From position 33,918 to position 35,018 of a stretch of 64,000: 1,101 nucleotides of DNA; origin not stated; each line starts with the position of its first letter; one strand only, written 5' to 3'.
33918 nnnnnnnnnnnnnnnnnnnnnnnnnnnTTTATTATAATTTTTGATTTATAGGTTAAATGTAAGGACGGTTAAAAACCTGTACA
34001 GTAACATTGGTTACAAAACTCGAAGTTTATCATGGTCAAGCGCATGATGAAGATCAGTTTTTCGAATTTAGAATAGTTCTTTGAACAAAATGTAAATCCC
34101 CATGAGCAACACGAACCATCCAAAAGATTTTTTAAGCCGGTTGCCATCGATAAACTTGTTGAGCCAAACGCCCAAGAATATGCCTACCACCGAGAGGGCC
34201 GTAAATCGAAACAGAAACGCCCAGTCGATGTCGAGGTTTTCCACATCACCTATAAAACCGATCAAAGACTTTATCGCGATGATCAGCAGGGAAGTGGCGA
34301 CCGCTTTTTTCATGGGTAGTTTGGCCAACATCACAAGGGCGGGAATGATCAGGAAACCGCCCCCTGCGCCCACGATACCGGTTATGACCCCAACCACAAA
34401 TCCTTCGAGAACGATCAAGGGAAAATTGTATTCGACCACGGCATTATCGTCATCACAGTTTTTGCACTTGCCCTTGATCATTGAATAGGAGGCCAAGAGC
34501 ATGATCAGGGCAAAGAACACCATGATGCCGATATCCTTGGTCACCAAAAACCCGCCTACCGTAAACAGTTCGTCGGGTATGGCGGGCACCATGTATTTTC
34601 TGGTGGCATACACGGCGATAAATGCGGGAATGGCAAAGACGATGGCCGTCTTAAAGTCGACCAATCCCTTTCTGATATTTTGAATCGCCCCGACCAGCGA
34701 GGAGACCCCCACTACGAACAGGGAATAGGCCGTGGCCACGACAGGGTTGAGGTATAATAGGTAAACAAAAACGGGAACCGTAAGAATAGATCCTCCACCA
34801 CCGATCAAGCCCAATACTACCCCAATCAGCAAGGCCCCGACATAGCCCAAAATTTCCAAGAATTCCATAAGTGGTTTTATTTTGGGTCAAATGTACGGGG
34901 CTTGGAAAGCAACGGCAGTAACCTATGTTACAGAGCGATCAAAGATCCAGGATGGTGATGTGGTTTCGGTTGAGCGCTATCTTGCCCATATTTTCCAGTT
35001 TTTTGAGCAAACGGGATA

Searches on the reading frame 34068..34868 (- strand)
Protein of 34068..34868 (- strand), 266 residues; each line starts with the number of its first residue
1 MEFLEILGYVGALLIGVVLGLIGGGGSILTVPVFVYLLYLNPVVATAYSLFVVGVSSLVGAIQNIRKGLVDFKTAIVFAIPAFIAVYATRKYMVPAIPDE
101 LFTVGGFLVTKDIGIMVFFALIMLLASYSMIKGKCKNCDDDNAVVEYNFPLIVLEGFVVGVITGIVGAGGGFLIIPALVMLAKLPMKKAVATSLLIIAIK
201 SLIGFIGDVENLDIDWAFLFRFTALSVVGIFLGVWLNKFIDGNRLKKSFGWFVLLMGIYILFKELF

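Call 4: search_protein_families(library=pfam, proteins=[window:34068-34868:-], max_evalue=0.001)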
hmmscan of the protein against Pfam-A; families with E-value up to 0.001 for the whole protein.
window:34068-34868:- (266 aa): 1 family
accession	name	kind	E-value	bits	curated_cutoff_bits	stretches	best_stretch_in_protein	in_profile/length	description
PF01925.25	TauE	-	1.1e-44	153.3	32.6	1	11-259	4-236/237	Sulfite exporter TauE/SafE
